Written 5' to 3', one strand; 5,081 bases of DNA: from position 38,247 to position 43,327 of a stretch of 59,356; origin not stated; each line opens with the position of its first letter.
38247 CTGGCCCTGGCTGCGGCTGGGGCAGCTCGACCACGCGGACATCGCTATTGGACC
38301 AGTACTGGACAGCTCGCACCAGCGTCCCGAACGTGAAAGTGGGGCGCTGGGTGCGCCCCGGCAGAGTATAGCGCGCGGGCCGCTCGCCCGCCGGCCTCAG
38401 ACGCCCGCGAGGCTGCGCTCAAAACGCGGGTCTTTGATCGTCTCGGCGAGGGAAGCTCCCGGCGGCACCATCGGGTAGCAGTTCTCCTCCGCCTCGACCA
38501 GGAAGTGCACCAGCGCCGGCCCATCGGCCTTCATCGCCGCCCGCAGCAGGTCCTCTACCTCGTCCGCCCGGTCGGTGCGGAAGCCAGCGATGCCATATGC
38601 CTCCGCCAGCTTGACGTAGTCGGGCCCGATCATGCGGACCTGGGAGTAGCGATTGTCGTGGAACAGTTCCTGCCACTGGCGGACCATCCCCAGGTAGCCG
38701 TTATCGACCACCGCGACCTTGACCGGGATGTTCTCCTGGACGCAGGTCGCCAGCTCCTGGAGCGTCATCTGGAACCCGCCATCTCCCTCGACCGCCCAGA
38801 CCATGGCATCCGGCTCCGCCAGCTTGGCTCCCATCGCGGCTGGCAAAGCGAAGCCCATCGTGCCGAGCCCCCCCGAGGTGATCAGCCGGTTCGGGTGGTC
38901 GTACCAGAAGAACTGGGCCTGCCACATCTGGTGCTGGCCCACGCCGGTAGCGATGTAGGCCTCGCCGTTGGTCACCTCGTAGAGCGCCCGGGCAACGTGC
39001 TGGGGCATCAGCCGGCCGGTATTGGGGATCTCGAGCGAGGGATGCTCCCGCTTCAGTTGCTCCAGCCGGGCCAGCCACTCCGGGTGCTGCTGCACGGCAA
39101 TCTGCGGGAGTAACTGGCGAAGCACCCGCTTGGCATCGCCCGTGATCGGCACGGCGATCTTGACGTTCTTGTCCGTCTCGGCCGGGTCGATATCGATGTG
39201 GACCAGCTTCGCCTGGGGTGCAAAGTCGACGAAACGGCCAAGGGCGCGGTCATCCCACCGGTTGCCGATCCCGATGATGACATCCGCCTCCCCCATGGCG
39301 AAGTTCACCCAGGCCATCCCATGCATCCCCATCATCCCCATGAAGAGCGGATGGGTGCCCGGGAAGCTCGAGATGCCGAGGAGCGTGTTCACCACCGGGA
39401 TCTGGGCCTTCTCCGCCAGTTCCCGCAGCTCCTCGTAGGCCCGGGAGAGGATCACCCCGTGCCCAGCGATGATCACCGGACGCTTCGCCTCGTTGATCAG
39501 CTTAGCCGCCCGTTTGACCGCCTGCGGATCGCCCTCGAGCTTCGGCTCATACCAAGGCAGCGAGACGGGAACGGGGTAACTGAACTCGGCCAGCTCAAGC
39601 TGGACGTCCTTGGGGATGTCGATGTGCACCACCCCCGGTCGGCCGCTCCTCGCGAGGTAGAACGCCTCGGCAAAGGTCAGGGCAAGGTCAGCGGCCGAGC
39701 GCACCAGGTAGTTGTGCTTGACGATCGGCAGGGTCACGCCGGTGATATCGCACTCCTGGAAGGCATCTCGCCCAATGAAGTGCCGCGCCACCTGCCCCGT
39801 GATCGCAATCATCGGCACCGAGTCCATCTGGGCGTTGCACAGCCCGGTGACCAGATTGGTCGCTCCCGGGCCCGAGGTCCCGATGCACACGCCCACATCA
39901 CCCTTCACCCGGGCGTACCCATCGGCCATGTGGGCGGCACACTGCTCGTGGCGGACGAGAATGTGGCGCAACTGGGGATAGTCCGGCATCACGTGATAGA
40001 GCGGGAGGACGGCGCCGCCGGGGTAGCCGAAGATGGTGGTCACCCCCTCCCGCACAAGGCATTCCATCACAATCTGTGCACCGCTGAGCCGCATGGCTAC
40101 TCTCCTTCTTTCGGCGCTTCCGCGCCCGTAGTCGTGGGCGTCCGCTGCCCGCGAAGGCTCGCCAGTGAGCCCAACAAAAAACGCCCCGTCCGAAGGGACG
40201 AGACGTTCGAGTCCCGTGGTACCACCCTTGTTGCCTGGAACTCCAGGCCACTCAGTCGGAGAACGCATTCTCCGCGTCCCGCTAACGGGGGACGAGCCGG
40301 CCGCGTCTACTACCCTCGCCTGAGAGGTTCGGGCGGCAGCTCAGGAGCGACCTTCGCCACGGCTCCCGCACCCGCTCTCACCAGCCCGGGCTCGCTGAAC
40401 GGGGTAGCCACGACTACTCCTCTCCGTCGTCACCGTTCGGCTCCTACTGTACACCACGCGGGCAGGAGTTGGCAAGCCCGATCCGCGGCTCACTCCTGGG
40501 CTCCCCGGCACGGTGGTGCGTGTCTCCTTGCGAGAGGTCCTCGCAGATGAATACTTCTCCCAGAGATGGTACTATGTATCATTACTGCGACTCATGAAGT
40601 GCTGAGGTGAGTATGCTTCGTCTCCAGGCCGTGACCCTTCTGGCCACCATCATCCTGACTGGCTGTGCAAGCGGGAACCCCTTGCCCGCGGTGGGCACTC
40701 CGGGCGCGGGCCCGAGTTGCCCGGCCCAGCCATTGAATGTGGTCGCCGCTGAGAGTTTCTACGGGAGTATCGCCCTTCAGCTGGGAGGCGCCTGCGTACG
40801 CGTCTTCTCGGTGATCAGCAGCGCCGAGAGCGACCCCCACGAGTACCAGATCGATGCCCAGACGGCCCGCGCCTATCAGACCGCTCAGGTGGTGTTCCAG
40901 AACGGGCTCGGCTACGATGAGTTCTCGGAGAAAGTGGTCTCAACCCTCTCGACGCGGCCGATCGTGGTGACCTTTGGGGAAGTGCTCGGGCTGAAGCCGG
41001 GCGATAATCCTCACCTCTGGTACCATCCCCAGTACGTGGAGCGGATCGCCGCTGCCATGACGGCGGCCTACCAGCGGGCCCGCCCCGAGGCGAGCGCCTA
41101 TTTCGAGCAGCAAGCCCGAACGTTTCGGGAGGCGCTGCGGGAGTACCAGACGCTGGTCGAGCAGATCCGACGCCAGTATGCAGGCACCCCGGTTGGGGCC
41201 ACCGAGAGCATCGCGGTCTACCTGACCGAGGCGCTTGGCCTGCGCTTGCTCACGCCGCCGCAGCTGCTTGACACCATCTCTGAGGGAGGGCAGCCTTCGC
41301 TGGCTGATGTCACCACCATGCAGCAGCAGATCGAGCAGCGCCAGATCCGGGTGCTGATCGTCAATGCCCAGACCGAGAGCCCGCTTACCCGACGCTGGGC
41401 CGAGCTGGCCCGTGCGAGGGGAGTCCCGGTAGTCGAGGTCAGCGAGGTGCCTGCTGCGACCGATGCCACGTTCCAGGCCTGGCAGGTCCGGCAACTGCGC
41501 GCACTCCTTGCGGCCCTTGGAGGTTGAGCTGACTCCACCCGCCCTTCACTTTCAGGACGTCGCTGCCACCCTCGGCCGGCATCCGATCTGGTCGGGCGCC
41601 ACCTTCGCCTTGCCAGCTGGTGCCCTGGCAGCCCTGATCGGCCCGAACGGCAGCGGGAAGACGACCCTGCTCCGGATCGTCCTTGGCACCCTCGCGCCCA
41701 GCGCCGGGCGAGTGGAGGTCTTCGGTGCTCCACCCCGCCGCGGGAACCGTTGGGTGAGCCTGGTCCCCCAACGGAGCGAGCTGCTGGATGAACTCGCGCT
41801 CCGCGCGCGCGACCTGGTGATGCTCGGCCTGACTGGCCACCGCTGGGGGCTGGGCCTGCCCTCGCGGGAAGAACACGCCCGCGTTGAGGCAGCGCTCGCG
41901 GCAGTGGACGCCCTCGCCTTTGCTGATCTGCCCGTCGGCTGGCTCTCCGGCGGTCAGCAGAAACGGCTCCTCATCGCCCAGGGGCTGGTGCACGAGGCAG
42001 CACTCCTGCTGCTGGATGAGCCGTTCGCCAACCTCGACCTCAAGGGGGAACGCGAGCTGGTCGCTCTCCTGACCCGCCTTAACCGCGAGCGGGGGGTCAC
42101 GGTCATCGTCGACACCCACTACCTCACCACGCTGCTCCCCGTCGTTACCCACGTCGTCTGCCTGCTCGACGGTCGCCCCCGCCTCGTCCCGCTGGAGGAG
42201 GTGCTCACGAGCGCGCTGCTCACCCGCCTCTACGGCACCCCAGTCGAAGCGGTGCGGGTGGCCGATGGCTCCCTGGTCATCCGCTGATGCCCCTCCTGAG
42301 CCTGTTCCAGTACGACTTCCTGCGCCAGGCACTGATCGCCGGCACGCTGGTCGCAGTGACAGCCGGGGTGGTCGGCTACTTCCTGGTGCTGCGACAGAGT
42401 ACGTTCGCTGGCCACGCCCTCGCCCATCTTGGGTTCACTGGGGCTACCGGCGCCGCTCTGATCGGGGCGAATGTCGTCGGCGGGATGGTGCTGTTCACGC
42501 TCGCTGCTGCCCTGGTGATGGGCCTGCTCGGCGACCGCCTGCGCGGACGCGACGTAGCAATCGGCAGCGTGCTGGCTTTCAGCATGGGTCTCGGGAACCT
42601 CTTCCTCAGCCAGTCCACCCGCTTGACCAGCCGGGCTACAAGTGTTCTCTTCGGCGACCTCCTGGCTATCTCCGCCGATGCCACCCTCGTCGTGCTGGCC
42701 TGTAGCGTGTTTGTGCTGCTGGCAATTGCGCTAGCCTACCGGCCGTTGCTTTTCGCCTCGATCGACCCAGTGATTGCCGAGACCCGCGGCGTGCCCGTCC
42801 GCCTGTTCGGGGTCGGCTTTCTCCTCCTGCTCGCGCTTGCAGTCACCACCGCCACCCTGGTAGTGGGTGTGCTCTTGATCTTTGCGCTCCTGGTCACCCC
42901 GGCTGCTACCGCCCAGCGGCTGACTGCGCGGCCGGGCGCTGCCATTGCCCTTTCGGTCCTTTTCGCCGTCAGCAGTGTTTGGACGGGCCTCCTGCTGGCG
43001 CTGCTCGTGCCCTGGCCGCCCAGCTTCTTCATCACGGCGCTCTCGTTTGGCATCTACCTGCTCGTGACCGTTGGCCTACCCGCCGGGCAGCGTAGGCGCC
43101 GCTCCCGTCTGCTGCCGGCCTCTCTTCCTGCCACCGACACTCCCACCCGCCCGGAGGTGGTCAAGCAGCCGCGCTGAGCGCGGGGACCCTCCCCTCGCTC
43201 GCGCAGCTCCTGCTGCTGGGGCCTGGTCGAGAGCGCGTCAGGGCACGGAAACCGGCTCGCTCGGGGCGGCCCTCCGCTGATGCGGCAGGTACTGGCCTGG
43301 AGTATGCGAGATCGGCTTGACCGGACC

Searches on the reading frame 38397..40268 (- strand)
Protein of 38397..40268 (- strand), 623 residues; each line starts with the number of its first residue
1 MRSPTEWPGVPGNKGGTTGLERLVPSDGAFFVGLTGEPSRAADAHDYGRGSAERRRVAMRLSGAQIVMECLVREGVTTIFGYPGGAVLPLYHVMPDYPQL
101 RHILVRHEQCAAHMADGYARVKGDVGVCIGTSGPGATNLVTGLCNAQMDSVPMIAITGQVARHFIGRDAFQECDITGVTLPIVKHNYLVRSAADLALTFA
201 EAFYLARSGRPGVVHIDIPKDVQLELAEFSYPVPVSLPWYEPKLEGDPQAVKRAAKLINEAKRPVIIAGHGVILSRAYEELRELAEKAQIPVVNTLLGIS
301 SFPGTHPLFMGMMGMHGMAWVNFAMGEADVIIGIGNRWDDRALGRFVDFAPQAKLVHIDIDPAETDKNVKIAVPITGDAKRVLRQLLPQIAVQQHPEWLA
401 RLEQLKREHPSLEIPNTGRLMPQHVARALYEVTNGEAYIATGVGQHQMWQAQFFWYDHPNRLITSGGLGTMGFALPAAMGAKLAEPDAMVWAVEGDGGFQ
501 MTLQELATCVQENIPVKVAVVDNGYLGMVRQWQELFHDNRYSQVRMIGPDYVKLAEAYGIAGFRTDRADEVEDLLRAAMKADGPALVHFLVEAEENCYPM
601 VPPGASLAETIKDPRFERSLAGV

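Call 8: search_protein_families(library=pfam, proteins=[window:38397-40268:-], max_evalue=0.001)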
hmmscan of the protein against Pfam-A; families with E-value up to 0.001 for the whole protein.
window:38397-40268:- (623 aa): 3 families
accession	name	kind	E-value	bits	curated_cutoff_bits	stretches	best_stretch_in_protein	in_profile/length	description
PF02775.26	TPP_enzyme_C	-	5.1e-56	189.1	21.9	1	442-589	1-151/151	Thiamine pyrophosphate enzyme, C-terminal TPP binding domain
PF00205.28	TPP_enzyme_M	-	4.7e-49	166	30.4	1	251-386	1-137/137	Thiamine pyrophosphate enzyme, central domain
PF02776.23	TPP_enzyme_N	-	7.6e-42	142.3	26.8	1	62-176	2-117/119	Thiamine pyrophosphate enzyme, N-terminal TPP binding domain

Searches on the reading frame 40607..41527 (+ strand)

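Call 8: search_protein_families(library=pfam, proteins=[window:40607-41527:+], max_evalue=0.001)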
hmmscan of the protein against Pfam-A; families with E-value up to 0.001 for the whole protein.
window:40607-41527:+ (306 aa): 1 family
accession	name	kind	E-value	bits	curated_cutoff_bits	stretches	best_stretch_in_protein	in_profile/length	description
PF01297.22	ZnuA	-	3.7e-38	132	29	1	45-301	1-261/263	Zinc-uptake complex component A periplasmic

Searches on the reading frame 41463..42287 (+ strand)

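Call 8: search_protein_families(library=pfam, proteins=[window:41463-42287:+], max_evalue=0.001)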
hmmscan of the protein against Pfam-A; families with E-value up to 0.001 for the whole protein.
window:41463-42287:+ (274 aa): 3 families
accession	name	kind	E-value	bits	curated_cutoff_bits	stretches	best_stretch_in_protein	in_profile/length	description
PF00005.33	ABC_tran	-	1.8e-25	90.6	25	1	46-189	4-137/137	ABC transporter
PF13304.12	AAA_21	-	7.1e-11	43.2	27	1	55-73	1-19/304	AAA domain, putative AbiEii toxin, Type IV TA system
PF02463.25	SMC_N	-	6.1e-06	26.3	40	0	55-73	26-44/220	RecF/RecN/SMC N terminal domain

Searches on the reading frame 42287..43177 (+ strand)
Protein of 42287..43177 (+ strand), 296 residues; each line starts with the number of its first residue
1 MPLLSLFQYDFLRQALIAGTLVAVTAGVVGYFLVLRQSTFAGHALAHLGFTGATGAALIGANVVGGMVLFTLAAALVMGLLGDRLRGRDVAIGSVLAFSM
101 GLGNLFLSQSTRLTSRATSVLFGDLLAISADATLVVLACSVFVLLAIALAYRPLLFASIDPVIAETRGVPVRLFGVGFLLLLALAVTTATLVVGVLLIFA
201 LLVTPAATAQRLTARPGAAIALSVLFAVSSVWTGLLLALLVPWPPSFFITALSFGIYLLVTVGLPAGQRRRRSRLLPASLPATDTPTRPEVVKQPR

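Call 8: search_protein_families(library=pfam, proteins=[window:42287-43177:+], max_evalue=0.001)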
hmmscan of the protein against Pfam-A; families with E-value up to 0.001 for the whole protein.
window:42287-43177:+ (296 aa): 1 family
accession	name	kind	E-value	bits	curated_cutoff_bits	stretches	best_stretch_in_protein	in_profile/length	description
PF00950.22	ABC-3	-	9.9e-47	160.1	20.1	1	8-261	1-255/258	ABC 3 transport family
